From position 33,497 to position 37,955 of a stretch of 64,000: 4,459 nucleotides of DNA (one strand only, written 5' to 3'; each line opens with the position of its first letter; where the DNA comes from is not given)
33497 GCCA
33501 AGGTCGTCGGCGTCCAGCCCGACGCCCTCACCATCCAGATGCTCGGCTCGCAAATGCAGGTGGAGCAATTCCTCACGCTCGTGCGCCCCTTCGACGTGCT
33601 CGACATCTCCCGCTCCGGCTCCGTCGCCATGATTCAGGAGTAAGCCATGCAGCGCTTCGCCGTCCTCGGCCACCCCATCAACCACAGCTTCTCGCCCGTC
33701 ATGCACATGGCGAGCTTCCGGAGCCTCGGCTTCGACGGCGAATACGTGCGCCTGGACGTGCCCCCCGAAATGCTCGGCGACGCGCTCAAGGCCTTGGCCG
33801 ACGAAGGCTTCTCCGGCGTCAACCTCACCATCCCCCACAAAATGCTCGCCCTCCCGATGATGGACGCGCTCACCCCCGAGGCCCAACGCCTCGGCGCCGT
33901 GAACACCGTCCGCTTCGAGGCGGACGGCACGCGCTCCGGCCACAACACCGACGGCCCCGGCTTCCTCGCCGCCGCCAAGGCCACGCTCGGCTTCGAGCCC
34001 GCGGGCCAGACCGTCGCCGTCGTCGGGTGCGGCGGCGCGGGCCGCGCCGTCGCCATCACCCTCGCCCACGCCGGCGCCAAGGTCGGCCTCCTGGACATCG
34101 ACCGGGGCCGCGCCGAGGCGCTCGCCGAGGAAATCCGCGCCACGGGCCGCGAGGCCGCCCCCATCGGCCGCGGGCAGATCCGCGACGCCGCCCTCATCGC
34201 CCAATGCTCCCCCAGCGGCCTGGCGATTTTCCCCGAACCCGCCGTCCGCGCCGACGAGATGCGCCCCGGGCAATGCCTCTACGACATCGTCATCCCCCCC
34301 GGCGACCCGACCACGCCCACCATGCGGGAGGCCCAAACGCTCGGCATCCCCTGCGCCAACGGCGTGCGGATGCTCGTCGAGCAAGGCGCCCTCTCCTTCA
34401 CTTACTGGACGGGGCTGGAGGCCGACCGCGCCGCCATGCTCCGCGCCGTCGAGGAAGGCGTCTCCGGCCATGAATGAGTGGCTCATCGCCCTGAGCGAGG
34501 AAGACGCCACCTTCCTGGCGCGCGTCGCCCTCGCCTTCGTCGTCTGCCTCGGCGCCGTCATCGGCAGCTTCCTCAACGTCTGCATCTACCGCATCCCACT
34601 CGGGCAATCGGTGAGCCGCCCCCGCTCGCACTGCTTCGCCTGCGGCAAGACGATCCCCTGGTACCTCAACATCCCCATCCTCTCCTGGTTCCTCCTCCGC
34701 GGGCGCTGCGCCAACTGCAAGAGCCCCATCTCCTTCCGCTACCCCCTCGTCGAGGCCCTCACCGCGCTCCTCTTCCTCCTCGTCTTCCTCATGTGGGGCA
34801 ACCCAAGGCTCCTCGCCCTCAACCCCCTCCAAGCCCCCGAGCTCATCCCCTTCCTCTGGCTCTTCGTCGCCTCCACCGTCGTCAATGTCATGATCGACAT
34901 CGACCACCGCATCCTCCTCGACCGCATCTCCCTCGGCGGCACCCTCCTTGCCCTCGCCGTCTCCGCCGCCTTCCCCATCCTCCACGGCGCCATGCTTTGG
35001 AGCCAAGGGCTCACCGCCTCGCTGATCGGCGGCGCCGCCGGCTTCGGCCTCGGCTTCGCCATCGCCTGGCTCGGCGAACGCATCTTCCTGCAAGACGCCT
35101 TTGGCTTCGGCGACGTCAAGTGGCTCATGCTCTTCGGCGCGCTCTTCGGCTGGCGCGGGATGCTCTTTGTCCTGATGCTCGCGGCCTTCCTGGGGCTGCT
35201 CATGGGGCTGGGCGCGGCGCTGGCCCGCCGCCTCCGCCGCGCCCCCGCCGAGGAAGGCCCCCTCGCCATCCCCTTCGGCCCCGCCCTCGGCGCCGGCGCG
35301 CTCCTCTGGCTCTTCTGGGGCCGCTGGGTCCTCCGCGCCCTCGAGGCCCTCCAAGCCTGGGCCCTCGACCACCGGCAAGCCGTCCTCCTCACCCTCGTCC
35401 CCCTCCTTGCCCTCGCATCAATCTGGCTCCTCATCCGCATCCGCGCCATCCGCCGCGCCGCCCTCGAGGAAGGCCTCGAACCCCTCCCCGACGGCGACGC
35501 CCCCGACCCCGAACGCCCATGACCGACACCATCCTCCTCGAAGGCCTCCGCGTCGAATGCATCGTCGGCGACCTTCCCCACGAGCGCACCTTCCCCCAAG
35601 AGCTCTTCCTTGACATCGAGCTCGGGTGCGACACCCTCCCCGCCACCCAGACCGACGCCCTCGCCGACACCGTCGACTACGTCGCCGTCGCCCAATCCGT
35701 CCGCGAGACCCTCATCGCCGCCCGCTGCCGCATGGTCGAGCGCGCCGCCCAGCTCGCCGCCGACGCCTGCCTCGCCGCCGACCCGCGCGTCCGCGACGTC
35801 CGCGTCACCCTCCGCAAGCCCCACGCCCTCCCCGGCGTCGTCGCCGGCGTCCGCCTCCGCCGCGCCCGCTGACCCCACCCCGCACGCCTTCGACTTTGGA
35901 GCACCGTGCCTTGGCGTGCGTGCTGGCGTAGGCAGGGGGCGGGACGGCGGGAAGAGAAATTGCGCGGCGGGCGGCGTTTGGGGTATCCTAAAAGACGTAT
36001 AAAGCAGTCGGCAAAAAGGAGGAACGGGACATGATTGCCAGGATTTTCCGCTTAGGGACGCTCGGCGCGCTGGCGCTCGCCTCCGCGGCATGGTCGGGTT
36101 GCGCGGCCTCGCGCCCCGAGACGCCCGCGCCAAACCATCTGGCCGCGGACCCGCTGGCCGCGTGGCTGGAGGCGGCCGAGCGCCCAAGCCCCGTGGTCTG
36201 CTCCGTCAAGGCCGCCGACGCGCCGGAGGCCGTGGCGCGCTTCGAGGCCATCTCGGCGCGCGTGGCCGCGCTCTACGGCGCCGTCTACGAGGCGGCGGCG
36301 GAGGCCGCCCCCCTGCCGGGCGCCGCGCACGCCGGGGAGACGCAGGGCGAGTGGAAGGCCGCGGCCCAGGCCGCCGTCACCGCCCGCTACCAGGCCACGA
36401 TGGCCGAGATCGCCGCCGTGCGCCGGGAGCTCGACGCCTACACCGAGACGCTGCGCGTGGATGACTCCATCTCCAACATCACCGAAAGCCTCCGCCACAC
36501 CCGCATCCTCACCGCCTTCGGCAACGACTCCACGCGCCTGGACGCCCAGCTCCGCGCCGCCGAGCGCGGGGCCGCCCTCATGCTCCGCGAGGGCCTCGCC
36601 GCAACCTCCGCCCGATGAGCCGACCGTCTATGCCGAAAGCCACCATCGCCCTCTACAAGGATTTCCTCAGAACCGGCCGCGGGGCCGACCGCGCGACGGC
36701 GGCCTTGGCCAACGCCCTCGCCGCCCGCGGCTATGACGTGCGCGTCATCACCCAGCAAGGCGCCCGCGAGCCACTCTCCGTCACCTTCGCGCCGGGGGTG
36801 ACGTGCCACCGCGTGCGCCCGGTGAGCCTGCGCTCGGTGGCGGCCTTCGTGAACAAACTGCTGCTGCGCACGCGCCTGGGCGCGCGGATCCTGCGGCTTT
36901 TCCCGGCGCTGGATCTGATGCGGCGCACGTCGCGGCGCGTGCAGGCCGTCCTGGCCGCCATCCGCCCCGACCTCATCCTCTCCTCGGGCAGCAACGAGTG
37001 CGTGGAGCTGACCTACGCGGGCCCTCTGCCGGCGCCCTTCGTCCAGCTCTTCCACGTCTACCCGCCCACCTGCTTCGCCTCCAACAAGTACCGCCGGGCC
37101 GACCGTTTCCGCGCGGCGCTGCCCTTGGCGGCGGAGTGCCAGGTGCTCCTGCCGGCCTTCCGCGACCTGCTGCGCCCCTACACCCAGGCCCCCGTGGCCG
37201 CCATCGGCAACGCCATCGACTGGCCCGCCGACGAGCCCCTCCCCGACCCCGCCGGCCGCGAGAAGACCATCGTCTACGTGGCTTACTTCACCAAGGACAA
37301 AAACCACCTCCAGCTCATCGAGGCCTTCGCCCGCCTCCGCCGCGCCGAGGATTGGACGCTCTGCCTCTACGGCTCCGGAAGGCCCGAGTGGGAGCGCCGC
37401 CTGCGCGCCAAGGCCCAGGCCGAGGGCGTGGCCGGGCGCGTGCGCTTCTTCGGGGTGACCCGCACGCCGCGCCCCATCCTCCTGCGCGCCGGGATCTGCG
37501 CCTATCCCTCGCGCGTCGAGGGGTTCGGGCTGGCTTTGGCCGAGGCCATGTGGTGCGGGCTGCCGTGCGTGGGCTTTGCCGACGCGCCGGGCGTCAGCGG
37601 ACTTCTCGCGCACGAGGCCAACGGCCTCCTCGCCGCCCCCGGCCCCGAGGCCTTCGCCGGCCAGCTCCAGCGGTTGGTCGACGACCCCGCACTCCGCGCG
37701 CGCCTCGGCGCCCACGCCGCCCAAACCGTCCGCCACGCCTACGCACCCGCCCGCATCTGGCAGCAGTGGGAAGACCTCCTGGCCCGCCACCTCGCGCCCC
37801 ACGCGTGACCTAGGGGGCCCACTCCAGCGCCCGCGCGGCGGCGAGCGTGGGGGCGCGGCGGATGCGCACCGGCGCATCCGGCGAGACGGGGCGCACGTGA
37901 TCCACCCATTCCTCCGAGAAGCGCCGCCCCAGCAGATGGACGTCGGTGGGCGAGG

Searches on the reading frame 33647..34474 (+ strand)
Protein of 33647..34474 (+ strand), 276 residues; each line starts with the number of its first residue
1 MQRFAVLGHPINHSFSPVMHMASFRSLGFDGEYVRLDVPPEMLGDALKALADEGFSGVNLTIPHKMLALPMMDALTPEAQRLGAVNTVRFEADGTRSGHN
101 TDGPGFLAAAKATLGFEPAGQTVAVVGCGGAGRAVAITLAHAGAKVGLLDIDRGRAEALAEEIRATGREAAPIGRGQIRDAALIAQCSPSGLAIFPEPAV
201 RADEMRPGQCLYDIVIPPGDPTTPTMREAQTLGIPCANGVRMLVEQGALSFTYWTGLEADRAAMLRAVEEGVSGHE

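Call 68: search_protein_families(library=pfam, proteins=[window:33647-34474:+], max_evalue=0.00001)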
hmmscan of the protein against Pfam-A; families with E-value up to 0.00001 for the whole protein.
window:33647-34474:+ (276 aa): 2 families
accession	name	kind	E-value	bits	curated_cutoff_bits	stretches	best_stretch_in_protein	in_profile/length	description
PF08501.16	Shikimate_dh_N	-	1.5e-27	96.1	27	1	6-88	1-83/83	Shikimate dehydrogenase substrate binding domain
PF18317.6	SDH_C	-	1.3e-12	47.6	25.8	1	239-269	1-31/31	Shikimate 5'-dehydrogenase C-terminal domain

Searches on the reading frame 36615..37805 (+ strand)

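Call 68: search_protein_families(library=pfam, proteins=[window:36615-37805:+], max_evalue=0.00001)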
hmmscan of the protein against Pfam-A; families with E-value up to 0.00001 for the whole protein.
window:36615-37805:+ (397 aa): 5 families
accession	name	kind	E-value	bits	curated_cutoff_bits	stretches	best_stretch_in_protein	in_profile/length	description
PF00534.26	Glycos_transf_1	-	2.2e-31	109.2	26.4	1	214-369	13-170/172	Glycosyl transferases group 1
PF13692.12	Glyco_trans_1_4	-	7.1e-28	98.1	27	1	216-357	1-142/142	Glycosyl transferases group 1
PF13439.12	Glyco_transf_4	-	2.3e-08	34.7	28.5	1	23-202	3-167/170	Glycosyltransferase Family 4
PF20706.3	GT4-conflict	-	2.2e-07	30.6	26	1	193-332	173-321/385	Family 4 Glycosyltransferase in conflict systems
PF13524.12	Glyco_trans_1_2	-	9.2e-07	29.3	25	1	238-386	6-143/144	Glycosyl transferase-like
